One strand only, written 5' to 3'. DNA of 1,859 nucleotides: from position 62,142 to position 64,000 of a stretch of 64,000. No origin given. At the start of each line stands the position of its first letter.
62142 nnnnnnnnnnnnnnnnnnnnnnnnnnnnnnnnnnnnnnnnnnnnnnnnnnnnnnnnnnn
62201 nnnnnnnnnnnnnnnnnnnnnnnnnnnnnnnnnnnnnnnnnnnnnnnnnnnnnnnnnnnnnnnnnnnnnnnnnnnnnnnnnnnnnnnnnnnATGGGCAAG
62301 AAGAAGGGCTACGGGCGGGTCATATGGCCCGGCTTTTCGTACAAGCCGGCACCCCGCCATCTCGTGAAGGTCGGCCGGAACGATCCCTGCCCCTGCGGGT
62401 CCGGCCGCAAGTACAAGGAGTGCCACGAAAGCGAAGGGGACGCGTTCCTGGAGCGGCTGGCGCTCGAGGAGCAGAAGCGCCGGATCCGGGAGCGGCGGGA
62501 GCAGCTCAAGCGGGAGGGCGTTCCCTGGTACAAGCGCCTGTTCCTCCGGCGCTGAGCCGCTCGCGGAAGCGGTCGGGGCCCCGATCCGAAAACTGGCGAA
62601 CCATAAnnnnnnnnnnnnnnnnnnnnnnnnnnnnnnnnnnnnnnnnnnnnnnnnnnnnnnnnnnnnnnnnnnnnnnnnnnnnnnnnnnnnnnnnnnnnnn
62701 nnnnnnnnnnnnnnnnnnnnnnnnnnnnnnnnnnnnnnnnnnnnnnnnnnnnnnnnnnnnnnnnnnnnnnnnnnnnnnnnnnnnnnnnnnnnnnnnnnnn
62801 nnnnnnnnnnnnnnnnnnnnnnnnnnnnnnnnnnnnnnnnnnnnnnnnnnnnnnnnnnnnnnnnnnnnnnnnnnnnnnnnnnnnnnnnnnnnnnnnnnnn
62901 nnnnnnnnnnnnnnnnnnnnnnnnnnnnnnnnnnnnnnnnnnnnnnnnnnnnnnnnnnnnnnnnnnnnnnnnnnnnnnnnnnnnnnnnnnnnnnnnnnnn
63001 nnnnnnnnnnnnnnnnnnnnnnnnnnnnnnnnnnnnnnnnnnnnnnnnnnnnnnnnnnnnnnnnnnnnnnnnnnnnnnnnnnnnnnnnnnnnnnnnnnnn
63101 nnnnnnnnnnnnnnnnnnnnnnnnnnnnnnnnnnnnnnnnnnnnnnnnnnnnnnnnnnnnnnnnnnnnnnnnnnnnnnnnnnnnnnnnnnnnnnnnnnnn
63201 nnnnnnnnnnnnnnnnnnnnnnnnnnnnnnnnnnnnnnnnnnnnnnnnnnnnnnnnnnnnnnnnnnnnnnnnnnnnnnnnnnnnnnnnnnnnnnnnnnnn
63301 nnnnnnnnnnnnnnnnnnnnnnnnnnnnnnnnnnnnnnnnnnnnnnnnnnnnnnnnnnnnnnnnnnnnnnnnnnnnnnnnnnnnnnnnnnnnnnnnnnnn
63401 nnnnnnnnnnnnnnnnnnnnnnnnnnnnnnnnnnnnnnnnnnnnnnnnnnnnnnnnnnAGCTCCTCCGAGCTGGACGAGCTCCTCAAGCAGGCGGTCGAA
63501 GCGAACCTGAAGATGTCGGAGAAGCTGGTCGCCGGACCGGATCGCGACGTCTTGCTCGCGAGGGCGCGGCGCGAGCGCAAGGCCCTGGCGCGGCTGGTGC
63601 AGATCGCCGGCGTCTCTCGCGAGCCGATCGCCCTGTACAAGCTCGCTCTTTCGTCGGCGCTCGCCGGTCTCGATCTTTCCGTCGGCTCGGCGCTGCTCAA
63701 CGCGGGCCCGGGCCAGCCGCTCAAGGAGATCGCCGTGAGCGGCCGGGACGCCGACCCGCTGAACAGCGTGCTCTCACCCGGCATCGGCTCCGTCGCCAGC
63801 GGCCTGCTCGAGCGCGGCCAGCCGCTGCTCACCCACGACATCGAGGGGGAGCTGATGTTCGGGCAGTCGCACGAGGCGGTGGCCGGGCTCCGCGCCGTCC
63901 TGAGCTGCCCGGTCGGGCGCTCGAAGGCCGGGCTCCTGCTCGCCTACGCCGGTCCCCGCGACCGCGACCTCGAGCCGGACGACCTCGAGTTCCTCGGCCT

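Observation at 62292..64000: Divergently transcribed SEC-C-motif mini-protein and MglA-like GTPase with a GAF-like C-terminal extension flank the lanthipeptide operon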

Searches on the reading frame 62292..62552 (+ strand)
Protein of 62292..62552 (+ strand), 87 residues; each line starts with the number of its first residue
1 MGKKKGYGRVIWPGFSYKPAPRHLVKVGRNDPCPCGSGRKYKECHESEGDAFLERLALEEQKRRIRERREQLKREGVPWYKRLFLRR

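Call 8: search_protein_families(library=pfam, proteins=[window:62292-62552:+], max_evalue=0.1)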
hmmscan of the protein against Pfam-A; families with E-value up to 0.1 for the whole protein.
window:62292-62552:+ (87 aa): 1 family
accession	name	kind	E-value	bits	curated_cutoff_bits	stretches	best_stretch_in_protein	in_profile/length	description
PF02810.21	SEC-C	-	1.9e-11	44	20.4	1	29-46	1-18/19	SEC-C motif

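Call 9: search_protein_families(library=ncbifam, proteins=[window:62292-62552:+], max_evalue=0.1)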
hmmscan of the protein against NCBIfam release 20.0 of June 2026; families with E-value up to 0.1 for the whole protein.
window:62292-62552:+ (87 aa): 8 families
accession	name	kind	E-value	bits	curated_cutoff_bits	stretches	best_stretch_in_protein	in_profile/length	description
NF004088.0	PRK05590.1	equivalog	2.5e-09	37.7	140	1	25-46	143-164/166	hypothetical protein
NF007704.0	PRK10396.1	equivalog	9.4e-08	32.3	149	1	24-44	198-218/221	hypothetical protein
NF002449.0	PRK01617.1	equivalog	4.3e-07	30.4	141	1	25-45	132-152/154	hypothetical protein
TIGR04102.1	SWIM_PBPRA1643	hypoth_equivalog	7.9e-07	29.5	68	1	26-44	87-106/108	PBPRA1643 family SWIM/SEC-C metal-binding motif protein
NF001213.0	PRK00183.1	equivalog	1.1e-06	28.8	158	1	23-46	130-153/157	hypothetical protein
NF002592.0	PRK02250.1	equivalog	1.6e-06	28.4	158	1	25-44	146-165/167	hypothetical protein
NF008970.0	PRK12318.1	equivalog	1e-05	25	267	1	27-64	1-34/291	methionyl aminopeptidase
NF003262.0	PRK04233.1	equivalog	0.037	14.1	204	1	29-45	6-22/129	hypothetical protein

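Call 10: find_encoding_contigs(protein=window:62292-62552:+, flank=10000, max_places=10)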
Protein window:62292-62552:+ (87 aa): 1 contig read that carries it; 1 place shown.
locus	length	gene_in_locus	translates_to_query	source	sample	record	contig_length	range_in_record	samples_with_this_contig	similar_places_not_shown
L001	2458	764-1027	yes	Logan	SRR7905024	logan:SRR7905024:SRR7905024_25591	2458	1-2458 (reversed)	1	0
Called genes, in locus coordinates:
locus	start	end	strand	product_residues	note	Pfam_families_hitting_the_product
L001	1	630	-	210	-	?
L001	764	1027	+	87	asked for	PF02810:SEC-C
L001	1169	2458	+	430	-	?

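Call 29: find_homologous_proteins(query=window:62292-62552:+, max_evalue=0.001)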
Query window:62292-62552:+ (87 aa): 689 proteins with E <= 0.001 among 1214 candidates; the best 120 are listed.
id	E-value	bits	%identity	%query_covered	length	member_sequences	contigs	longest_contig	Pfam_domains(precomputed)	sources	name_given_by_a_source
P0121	2.8e-48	180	87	100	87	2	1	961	PF02810.22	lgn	-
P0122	3.2e-37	144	73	94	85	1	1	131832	PF02810.22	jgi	-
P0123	1.0e-36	143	73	98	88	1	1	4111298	PF02810.22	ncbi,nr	ncbi:MAG: SEC-C domain-containing protein [Acidobacteriota bacterium]|nr:MAG: SEC-C domain-containin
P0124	1.1e-36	143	73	92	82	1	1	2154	PF02810.22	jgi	jgi:hypothetical protein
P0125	7.9e-36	140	71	94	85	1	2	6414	PF02810.22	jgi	jgi:hypothetical protein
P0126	8.9e-36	140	66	99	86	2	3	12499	PF02810.22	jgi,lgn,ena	-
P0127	2.6e-35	138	67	99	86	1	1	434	PF02810.22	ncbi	-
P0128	2.8e-35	138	66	95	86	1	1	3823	PF02810.22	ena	-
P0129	4.8e-35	137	69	92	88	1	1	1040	PF02810.22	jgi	-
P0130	5.8e-35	137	66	95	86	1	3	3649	PF02810.22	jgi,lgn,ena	jgi:hypothetical protein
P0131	6.9e-35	137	66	99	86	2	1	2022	PF02810.22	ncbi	-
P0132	8.0e-35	137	69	94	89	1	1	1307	PF02810.22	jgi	jgi:hypothetical protein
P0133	1.3e-34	136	67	95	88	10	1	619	PF02810.22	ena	-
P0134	1.6e-34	136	66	99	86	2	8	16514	PF02810.22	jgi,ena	jgi:hypothetical protein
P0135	1.8e-34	136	70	92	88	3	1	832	PF02810.22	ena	-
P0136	2.4e-34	135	69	92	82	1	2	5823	PF02810.22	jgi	jgi:hypothetical protein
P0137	2.7e-34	135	70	94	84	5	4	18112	PF02810.22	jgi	jgi:hypothetical protein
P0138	3.3e-34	135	68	94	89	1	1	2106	PF02810.22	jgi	jgi:hypothetical protein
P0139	4.5e-34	134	68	89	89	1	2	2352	PF02810.22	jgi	jgi:hypothetical protein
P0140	4.9e-34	134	66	94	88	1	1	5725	PF02810.22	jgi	jgi:hypothetical protein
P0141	7.4e-34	134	65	99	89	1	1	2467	PF02810.22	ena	-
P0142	8.4e-34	133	62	99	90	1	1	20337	PF02810.22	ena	-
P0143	8.8e-34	133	65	92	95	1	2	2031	PF02810.22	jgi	jgi:hypothetical protein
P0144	1.1e-33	133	66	94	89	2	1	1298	PF02810.22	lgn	-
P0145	1.8e-33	132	66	91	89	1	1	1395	PF02810.22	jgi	-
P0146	1.9e-33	132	67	94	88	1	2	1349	PF02810.22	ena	-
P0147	2.2e-33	132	69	97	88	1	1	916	PF02810.22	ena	-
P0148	2.4e-33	132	69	92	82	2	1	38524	PF02810.22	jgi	jgi:hypothetical protein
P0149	2.5e-33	132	68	90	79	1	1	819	PF02810.22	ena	-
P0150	2.6e-33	132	66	99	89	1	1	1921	PF02810.22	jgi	-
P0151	3.2e-33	132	65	93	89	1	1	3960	PF02810.22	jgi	-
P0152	3.3e-33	132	64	92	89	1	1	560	PF02810.22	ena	-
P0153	3.4e-33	131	66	95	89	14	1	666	PF02810.22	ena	-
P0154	3.5e-33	131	66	92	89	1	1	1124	PF02810.22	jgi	-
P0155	3.8e-33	131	65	94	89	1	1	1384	PF02810.22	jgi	jgi:hypothetical protein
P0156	5.0e-33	131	66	92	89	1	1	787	PF02810.22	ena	-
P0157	6.3e-33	131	69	90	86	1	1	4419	PF02810.22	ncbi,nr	ncbi:MAG TPA: SEC-C metal-binding domain-containing protein [Thermoanaerobaculia bacterium]|nr:SEC-C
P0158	7.1e-33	130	61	98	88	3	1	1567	PF02810.22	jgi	-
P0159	7.7e-33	130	64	98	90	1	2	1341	PF02810.22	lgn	-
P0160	8.0e-33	130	64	99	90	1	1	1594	PF02810.22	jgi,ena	-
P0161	8.4e-33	130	65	94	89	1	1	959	PF02810.22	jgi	jgi:hypothetical protein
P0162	8.8e-33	130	62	94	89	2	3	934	PF02810.22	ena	-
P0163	9.1e-33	130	63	94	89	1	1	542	PF02810.22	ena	-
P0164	1.0e-32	130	61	98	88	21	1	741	PF02810.22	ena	-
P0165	1.1e-32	130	63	99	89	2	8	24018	PF02810.22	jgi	jgi:hypothetical protein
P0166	1.1e-32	130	67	93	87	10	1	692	PF02810.22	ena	-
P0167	1.3e-32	130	68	87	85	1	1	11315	PF02810.22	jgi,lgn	jgi:hypothetical protein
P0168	1.3e-32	130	64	98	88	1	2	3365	PF02810.22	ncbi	-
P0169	1.3e-32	130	62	98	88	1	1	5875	PF02810.22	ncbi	-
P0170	1.4e-32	130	63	95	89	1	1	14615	PF02810.22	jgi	jgi:hypothetical protein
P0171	1.7e-32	129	61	99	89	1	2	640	PF02810.22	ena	-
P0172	1.9e-32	129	63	99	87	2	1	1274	PF02810.22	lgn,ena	-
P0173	2.1e-32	129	65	99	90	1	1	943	PF02810.22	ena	-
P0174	2.3e-32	129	62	98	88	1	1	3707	PF02810.22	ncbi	-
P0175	2.6e-32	129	66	89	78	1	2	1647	PF02810.22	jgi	jgi:hypothetical protein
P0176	2.7e-32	129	62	98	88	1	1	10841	PF02810.22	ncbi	-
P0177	3.1e-32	128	63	93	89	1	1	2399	PF02810.22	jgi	jgi:hypothetical protein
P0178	3.4e-32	128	61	98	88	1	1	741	PF02810.22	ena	-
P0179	3.9e-32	128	64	92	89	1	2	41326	PF02810.22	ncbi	-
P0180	4.5e-32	128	66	92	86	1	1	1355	PF02810.22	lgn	-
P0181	5.3e-32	128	64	92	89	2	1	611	PF02810.22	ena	-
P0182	5.4e-32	128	60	99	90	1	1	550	PF02810.22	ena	-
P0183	5.6e-32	128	64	92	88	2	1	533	PF02810.22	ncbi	-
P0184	5.9e-32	127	66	91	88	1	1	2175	PF02810.22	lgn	-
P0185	7.2e-32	127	60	98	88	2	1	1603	PF02810.22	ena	-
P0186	7.5e-32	127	66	94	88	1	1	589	PF02810.22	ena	-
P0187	9.1e-32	127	63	97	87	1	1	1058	PF02810.22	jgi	jgi:SEC-C motif-containing protein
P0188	9.7e-32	127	61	99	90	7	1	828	PF02810.22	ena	-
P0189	9.8e-32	127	63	95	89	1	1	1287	PF02810.22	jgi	-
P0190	1.5e-31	126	58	99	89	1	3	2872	PF02810.22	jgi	jgi:hypothetical protein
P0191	1.8e-31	126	64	98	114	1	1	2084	PF02810.22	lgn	-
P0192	1.8e-31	126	59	99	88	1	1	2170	PF02810.22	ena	-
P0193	2.0e-31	126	63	99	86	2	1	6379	PF02810.22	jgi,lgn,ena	-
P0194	2.1e-31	126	61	100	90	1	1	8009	PF02810.22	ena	-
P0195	2.3e-31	126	63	95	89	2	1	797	PF02810.22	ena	-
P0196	3.9e-31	125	66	89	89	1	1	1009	PF02810.22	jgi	jgi:hypothetical protein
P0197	4.0e-31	125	63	92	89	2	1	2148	PF02810.22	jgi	jgi:hypothetical protein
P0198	4.7e-31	125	65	94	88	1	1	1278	PF02810.22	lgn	-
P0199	4.9e-31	125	60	92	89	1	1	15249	PF02810.22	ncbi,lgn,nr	ncbi:MAG TPA: SEC-C metal-binding domain-containing protein [Candidatus Polarisedimenticolaceae bact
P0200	5.4e-31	124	61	99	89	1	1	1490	PF02810.22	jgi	jgi:hypothetical protein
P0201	6.1e-31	124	66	92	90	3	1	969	PF02810.22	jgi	-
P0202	6.2e-31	124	62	94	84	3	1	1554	PF02810.22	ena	-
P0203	6.6e-31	124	64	99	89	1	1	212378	PF02810.22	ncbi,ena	-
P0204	6.6e-31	124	64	92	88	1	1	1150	PF02810.22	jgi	jgi:hypothetical protein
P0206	8.4e-31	124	60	99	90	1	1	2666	PF02810.22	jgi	-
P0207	1.1e-30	123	60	94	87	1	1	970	PF02810.22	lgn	-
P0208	1.3e-30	123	61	99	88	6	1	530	PF02810.22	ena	-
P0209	1.3e-30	123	65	91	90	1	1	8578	PF02810.22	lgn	-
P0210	1.5e-30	123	65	95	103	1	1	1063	PF02810.22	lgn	-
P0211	1.6e-30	123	61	94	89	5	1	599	PF02810.22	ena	-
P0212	2.0e-30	123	61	98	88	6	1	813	PF02810.22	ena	-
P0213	2.7e-30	122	62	98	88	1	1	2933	PF02810.22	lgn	-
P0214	3.6e-30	122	63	91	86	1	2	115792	PF02810.22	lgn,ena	-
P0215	3.7e-30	122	61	94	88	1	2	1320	PF02810.22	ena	-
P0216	3.9e-30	122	59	95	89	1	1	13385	PF02810.22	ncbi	-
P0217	3.9e-30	122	60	99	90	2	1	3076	PF02810.22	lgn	-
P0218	4.7e-30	121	58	99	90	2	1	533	PF02810.22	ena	-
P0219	5.0e-30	121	60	98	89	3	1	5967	PF02810.22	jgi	jgi:SEC-C motif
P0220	6.5e-30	121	58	99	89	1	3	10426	PF02810.22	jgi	-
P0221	8.1e-30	121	61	92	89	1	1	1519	PF02810.22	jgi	jgi:hypothetical protein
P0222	8.4e-30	121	64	98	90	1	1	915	PF02810.22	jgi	jgi:hypothetical protein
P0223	1.1e-29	120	62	89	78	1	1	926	PF02810.22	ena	-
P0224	1.1e-29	120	59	98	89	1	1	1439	PF02810.22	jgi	-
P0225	1.4e-29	120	60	97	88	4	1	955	PF02810.22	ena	-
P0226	1.5e-29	120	59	99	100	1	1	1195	PF02810.22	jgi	jgi:hypothetical protein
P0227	1.6e-29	120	64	90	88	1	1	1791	PF02810.22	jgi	-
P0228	1.7e-29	120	63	99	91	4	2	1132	PF02810.22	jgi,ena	-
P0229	3.2e-29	119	61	92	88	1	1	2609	PF02810.22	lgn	-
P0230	3.3e-29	119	66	92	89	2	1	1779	PF02810.22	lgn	-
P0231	3.4e-29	119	61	99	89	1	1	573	PF02810.22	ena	-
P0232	3.4e-29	119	65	94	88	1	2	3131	PF02810.22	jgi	-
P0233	4.2e-29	118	55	99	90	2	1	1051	PF02810.22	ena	-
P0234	4.9e-29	118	63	95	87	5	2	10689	PF02810.22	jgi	-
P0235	5.1e-29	118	65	90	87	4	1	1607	PF02810.22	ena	-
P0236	5.2e-29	118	60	99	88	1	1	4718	PF02810.22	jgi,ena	jgi:hypothetical protein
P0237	6.3e-29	118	63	90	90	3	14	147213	PF02810.22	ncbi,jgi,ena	ncbi:MAG TPA: SEC-C metal-binding domain-containing protein [Thermoanaerobaculia bacterium]|jgi:hypo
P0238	9.8e-29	117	58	91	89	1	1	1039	PF02810.22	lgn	-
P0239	1.0e-28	117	62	90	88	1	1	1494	PF02810.22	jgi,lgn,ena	-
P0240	1.2e-28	117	61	92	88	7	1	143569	PF02810.22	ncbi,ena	-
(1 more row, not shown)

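Call 30: find_encoding_contigs(protein=P0123, flank=6000, max_places=2)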
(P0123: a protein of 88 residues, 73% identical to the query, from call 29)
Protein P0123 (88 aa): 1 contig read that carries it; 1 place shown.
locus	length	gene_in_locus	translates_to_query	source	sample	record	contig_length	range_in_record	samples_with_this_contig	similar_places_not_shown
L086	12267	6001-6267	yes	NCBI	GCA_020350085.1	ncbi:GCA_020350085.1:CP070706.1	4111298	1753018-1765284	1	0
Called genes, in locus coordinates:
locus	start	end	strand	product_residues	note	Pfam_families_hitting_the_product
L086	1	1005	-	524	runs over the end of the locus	PF07719:TPR_2 (faint), PF13428:TPR_14 (faint), PF13174:TPR_6 (faint), PF13432:TPR_16 (weak)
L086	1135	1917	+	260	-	PF01370:Epimerase (weak), PF05368:NmrA, PF13460:NAD_binding_10 (weak)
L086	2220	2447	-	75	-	PF01402:RHH_1 (faint), PF22180:RH3_dom (weak)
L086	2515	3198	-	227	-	PF03588:Leu_Phe_trans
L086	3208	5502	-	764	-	PF02861:Clp_N, PF23569:NBD_SMAX1 (weak), PF00004:AAA, PF17871:AAA_lid_9, PF00004:AAA, PF07724:AAA_2, PF07728:AAA_5, PF10431:ClpB_D2-small, +8 more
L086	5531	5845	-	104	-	PF02617:ClpS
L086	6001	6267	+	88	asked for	PF02810:SEC-C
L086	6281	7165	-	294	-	-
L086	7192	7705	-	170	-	PF13549:ATP-grasp_5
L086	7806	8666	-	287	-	PF00873:ACR_tran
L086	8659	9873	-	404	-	PF25917:BSH_RND (weak), PF25919:BSH_CusB, PF25973:BSH_CzcB, PF25869:3HB_CusB, PF25967:RND-MFP_C (faint), PF25954:Beta-barrel_RND_2, PF25975:CzcB_C, PF25989:YknX_C (weak)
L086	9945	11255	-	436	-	PF02321:OEP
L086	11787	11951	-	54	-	PF05960:DUF885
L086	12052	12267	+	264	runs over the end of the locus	PF00108:Thiolase_N, PF02803:Thiolase_C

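Call 31: find_encoding_contigs(protein=P0122, flank=6000, max_places=2)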
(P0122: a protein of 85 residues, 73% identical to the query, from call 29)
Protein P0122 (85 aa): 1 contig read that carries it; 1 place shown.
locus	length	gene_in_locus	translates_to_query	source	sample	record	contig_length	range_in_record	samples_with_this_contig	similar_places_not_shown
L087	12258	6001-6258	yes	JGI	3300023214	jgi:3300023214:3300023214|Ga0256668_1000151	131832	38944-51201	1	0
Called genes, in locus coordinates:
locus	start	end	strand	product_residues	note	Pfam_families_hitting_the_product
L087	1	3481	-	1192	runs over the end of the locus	PF04851:ResIII, PF00176:SNF2-rel_dom, PF00271:Helicase_C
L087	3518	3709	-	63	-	-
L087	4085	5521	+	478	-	PF07719:TPR_2 (faint), PF17874:TPR_MalT (faint), PF13424:TPR_12 (weak)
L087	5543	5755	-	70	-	-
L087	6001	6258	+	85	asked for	PF02810:SEC-C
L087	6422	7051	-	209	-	-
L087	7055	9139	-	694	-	PF00009:GTP_EFTU, PF03144:GTP_EFTU_D2, PF22042:EF-G_D2, PF14492:EFG_III, PF16658:RF3_C (weak), PF03764:EFG_IV, PF00679:EFG_C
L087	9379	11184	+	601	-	PF02254:TrkA_N, PF02026:RyR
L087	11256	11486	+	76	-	PF01402:RHH_1 (weak)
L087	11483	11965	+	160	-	PF01850:PIN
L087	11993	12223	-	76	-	PF15731:MqsA_antitoxin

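Call 32: find_encoding_contigs(protein=P0237, flank=6000, max_places=3)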
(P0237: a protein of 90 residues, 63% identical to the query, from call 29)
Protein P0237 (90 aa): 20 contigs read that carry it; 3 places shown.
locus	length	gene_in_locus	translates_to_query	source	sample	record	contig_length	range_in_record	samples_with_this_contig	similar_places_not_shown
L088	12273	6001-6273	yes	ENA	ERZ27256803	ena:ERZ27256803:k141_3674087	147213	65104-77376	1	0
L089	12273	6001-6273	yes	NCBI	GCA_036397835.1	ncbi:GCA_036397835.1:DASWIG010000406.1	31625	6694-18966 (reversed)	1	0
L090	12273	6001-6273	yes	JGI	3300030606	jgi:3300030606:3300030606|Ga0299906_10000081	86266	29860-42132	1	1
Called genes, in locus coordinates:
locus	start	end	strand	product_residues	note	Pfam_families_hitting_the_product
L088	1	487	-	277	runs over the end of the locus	-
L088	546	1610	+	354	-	PF21189:PHA02142, PF09414:RNA_ligase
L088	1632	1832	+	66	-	-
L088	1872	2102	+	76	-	PF02566:OsmC (weak)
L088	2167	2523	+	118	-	PF13650:Asp_protease_2 (weak), PF13975:gag-asp_proteas (weak)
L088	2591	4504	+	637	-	PF00521:DNA_topoisoIV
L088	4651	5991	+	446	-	PF01053:Cys_Met_Meta_PP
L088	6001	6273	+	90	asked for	PF02810:SEC-C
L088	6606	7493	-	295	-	PF03881:Fructosamin_kin, PF01636:APH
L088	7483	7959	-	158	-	PF01451:LMWPc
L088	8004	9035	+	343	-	PF04754:Transposase_31, PF14261:DUF4351 (weak)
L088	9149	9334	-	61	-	-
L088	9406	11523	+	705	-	PF00512:HisKA, PF02518:HATPase_c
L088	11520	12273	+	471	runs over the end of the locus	PF00072:Response_reg, PF00158:Sigma54_activat, PF14532:Sigma54_activ_2, PF07728:AAA_5 (weak), PF25601:AAA_lid_14, PF02954:HTH_8 (weak)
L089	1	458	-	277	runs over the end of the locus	-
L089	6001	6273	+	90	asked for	PF02810:SEC-C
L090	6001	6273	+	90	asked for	PF02810:SEC-C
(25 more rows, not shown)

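Call 33: find_encoding_contigs(protein=P0203, flank=6000, max_places=2)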
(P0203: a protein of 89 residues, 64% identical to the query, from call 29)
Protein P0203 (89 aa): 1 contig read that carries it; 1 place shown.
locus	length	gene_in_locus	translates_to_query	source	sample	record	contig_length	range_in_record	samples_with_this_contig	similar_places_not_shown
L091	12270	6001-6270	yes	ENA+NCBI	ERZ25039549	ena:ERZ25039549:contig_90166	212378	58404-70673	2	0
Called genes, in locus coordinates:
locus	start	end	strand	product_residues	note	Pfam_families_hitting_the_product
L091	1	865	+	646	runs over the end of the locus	PF00009:GTP_EFTU, PF03144:GTP_EFTU_D2, PF25461:Beta-barrel_SelB, PF09106:WHD_2nd_SelB (weak), PF09107:WHD_3rd_SelB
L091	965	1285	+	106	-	-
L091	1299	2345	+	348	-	PF00515:TPR_1 (faint), PF13424:TPR_12 (weak)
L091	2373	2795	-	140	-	-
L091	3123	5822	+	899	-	PF13620:CarboxypepD_reg, PF13715:CarbopepD_reg_2, PF17210:SdrD_B (weak), PF22904:NOMO1-like_2nd (weak), PF25183:OMP_b-brl_4, PF00593:TonB_dep_Rec_b-barrel, PF25183:OMP_b-brl_4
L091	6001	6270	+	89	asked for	PF02810:SEC-C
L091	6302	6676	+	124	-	PF13380:CoA_binding_2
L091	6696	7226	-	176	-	PF05099:TerB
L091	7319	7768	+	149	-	PF00583:Acetyltransf_1, PF13673:Acetyltransf_10, PF13508:Acetyltransf_7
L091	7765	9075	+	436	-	PF07690:MFS_1, PF13347:MFS_2 (weak), PF11700:ATG22, PF13347:MFS_2, PF07690:MFS_1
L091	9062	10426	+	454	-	PF01553:Acyltransferase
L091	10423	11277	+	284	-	PF13401:AAA_22 (weak), PF16575:CLP1_P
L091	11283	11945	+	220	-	PF27523:PSD, PF02666:PS_Dcarbxylase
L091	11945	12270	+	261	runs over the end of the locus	PF02666:PS_Dcarbxylase (weak), PF01625:PMSR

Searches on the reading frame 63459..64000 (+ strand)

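Call 70: search_protein_representatives(protein=window:63459-64000:+)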
Query: 180 residues. Proteins with E-value up to 0.001 (for the whole library): 23; up to 1e-10: 10; up to 1e-30: 2. The best 23 are listed.
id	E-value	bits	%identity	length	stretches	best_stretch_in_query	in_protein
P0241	1.2e-37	145.5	52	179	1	19-179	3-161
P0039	1.4e-33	132.2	43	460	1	4-178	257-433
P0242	1.1e-27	113.1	55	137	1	65-178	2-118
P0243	7.9e-22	94.0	37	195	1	18-179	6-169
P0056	5.2e-16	75.1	40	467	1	7-161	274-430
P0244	4.2e-14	68.9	38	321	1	4-178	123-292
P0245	9.6e-14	67.8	30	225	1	7-179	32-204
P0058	2.6e-12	63.1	36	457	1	7-159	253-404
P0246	9.5e-12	61.3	30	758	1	4-165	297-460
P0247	1.5e-11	60.7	31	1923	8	49-117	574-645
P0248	9.4e-08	48.3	33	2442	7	46-97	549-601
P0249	1.5e-06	44.4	31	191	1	38-158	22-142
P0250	1.8e-06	44.1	28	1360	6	11-94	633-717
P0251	4.4e-06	42.8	36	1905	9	30-94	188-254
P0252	6.8e-06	42.2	32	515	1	6-179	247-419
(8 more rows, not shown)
